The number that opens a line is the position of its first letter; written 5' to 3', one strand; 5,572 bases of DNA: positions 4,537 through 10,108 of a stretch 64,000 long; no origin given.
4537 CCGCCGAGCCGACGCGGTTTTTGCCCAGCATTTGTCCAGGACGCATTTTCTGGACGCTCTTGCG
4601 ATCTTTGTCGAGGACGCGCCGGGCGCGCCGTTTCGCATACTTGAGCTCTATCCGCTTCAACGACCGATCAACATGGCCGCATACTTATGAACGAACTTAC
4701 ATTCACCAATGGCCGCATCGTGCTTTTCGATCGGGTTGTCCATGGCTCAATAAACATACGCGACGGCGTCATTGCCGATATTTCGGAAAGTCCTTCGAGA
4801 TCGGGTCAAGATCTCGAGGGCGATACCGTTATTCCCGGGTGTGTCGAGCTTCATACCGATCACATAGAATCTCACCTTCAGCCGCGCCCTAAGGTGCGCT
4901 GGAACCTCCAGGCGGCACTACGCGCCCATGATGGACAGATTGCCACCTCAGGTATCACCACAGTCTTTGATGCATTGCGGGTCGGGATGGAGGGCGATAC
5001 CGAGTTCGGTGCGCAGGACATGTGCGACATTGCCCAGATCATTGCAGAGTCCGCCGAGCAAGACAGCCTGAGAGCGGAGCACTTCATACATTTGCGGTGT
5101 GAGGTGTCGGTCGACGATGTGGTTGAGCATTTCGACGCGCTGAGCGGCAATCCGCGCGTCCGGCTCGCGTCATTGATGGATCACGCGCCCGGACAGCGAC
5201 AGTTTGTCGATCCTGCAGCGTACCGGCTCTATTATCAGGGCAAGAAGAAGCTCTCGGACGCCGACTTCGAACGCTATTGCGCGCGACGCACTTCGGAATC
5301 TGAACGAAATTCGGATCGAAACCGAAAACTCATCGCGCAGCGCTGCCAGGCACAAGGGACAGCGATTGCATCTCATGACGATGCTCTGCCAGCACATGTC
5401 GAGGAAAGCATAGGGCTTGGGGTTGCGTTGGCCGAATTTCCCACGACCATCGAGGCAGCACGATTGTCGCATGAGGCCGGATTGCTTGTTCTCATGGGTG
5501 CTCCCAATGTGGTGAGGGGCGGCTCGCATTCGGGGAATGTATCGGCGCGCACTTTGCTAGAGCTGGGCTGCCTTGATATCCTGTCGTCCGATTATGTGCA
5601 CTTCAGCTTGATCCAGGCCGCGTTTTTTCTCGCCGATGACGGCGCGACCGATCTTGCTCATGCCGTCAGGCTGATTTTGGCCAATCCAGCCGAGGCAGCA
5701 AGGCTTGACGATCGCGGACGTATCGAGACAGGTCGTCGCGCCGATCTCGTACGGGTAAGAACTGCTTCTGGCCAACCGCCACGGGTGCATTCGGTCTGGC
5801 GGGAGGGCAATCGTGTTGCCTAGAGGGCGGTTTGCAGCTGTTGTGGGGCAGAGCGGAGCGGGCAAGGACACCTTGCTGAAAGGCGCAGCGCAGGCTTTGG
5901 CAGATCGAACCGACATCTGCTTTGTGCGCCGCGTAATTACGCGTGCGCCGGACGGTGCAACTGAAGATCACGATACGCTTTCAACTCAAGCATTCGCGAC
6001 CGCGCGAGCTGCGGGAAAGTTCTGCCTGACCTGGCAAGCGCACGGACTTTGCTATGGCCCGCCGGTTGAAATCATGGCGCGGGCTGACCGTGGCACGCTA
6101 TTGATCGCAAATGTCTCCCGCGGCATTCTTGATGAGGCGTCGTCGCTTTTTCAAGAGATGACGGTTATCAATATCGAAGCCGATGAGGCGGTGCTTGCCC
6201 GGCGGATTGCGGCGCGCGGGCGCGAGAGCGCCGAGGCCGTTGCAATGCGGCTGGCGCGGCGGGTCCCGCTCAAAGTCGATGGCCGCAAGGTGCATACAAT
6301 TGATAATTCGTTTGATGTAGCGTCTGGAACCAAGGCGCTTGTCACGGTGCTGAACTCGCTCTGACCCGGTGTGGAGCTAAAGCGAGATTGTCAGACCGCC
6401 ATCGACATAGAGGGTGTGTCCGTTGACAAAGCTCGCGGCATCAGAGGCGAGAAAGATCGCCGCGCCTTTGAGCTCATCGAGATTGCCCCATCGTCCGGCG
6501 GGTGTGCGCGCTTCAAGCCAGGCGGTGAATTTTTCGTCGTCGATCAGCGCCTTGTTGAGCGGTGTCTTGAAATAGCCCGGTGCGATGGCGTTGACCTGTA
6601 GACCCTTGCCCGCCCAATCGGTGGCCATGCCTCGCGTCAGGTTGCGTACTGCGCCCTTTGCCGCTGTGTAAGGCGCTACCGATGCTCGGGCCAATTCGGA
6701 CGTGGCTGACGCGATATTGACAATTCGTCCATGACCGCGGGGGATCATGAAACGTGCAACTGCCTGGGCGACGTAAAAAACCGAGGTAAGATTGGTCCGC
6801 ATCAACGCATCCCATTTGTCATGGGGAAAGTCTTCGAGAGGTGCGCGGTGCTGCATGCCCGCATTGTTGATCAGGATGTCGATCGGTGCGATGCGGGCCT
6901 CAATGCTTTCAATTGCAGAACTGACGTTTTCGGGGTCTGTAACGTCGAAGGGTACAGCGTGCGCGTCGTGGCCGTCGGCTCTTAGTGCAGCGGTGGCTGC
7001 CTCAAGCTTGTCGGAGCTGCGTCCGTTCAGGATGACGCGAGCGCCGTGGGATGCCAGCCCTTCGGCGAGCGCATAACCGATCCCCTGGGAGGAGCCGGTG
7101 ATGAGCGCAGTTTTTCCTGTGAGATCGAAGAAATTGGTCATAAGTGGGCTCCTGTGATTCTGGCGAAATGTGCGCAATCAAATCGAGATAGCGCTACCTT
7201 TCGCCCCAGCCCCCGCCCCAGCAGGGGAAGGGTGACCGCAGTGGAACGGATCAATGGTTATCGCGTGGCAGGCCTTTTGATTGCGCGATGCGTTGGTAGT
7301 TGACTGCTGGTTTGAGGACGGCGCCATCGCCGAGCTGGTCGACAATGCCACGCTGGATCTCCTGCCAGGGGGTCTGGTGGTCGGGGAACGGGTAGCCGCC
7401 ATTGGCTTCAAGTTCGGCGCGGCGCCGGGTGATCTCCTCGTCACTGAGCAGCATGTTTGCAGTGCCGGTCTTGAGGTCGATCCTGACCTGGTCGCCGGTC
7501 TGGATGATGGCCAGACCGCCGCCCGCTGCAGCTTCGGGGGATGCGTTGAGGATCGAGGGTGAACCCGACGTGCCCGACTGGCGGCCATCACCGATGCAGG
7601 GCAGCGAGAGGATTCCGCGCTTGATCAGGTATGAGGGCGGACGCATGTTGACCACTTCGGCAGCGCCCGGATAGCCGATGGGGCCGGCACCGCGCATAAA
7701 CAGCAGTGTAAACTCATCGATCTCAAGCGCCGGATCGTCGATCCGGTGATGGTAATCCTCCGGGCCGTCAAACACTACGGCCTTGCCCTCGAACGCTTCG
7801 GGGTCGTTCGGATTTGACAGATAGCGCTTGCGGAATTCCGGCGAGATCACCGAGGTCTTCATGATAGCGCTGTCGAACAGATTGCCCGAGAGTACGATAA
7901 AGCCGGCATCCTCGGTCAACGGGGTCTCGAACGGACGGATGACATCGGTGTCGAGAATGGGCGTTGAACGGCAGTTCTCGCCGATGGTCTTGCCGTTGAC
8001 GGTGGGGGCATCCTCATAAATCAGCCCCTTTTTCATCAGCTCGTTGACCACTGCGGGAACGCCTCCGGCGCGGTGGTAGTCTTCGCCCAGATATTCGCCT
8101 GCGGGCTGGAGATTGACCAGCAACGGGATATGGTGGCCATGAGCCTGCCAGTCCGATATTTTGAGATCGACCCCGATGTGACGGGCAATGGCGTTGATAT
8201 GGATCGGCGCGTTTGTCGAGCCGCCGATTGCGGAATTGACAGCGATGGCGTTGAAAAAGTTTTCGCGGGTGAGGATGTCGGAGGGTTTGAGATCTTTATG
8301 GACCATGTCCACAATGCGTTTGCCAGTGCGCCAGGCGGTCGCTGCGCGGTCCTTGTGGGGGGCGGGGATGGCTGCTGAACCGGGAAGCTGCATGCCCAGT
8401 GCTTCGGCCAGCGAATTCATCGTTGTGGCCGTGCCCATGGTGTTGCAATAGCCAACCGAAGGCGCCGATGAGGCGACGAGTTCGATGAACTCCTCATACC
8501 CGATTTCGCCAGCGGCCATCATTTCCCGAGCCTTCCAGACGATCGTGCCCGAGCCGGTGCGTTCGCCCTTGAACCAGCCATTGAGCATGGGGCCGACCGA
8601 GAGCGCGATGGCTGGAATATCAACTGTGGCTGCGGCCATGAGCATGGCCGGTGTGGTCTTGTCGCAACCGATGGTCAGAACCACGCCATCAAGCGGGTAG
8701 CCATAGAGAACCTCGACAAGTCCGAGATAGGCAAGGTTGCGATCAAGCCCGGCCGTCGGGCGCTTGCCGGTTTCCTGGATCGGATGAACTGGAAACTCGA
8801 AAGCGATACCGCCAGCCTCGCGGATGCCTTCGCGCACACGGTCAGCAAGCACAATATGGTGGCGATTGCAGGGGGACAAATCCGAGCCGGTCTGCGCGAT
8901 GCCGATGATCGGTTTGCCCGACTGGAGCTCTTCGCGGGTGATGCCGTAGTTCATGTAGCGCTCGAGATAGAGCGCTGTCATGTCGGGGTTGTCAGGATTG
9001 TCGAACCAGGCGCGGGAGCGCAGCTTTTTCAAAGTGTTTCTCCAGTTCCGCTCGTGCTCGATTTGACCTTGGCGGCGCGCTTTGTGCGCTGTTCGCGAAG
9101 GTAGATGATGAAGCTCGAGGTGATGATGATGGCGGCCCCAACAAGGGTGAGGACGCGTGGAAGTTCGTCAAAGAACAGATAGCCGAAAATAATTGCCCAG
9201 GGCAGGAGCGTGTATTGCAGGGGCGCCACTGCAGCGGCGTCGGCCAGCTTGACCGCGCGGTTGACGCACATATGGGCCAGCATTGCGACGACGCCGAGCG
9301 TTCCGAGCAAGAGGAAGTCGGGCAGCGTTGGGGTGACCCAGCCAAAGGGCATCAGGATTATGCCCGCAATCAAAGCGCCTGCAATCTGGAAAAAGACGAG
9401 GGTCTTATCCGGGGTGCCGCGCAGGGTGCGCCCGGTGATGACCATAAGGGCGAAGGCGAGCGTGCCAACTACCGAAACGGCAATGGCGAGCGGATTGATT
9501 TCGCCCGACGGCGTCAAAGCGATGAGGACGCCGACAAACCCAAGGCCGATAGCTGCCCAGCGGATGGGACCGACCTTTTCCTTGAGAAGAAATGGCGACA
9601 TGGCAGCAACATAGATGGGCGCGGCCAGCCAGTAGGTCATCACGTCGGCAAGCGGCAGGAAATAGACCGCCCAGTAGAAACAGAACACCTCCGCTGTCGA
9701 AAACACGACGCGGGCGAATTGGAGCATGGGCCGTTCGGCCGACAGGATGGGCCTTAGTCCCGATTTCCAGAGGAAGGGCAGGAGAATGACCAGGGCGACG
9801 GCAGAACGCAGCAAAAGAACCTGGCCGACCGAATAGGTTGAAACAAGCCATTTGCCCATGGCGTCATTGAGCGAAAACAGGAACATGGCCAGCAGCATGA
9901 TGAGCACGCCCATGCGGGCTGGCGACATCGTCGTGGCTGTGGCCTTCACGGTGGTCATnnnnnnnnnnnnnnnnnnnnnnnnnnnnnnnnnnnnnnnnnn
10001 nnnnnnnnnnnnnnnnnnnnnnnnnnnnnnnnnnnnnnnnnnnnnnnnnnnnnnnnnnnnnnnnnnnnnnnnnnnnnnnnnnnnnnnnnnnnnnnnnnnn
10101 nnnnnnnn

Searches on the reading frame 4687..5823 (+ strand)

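Call 59: search_protein_families(library=pfam, proteins=[window:4687-5823:+], max_evalue=0.00001)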
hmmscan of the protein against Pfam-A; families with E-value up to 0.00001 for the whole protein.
window:4687-5823:+ (378 aa): 2 families
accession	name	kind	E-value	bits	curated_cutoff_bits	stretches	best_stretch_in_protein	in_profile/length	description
PF07969.17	Amidohydro_3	-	3.6e-11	43.7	29.7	1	285-377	357-471/472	Amidohydrolase family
PF01979.26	Amidohydro_1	-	1e-06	28.7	25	0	281-376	229-344/345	Amidohydrolase family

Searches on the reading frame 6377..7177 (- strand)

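Call 59: search_protein_families(library=pfam, proteins=[window:6377-7177:-], max_evalue=0.00001)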
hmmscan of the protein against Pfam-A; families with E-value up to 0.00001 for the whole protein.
window:6377-7177:- (266 aa): 4 families
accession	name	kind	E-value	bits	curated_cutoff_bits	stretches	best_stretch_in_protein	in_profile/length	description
PF13561.12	adh_short_C2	-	2.7e-65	220.7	27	1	30-263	5-236/236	Enoyl-(Acyl carrier protein) reductase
PF00106.31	adh_short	-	4.4e-61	206.2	26.6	1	22-215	1-194/195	short chain dehydrogenase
PF08659.16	KR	-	1.4e-17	64.6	22.6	1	23-201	2-176/180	KR domain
PF23441.1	SDR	-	1.2e-08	35.1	27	1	19-262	5-255/258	SDR-like rossmann domain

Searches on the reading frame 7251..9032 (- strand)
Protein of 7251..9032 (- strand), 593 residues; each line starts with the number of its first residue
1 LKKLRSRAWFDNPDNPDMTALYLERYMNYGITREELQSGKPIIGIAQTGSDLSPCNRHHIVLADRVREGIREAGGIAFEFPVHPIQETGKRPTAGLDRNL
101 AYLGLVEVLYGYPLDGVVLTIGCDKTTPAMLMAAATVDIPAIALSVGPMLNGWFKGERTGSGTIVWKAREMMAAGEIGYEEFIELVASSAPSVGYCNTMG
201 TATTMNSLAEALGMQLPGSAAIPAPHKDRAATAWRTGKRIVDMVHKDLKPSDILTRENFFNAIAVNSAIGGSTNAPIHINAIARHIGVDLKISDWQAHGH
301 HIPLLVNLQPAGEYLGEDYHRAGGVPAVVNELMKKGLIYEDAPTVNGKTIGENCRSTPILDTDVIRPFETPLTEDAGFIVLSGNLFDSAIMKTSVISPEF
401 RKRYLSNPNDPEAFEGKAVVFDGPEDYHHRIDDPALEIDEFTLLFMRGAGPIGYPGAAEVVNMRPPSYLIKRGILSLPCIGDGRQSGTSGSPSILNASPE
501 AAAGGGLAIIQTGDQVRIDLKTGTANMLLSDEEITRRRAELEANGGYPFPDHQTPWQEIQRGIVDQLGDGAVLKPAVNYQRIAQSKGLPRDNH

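Call 59: search_protein_families(library=pfam, proteins=[window:7251-9032:-], max_evalue=0.00001)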
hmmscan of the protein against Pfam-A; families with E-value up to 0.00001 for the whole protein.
window:7251-9032:- (593 aa): 2 families
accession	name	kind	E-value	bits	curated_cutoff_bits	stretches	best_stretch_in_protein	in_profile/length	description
PF00920.27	ILVD_EDD_N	-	1e-104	350.6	27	1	40-353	1-316/316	Dihydroxy-acid/6-phosphogluconate dehydratase N-terminal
PF24877.1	ILV_EDD_C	-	1.3e-43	149.1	27.7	1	363-571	1-191/191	Dihydroxy-acid/6-phosphogluconate dehydratase C-terminal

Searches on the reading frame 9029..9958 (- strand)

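Call 59: search_protein_families(library=pfam, proteins=[window:9029-9958:-], max_evalue=0.00001)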
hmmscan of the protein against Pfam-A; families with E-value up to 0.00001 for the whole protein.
window:9029-9958:- (309 aa): 1 family
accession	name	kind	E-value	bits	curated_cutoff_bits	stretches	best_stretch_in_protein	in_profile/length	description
PF00892.27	EamA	-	3.1e-27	95.9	28.2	2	16-148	2-134/135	EamA-like transporter family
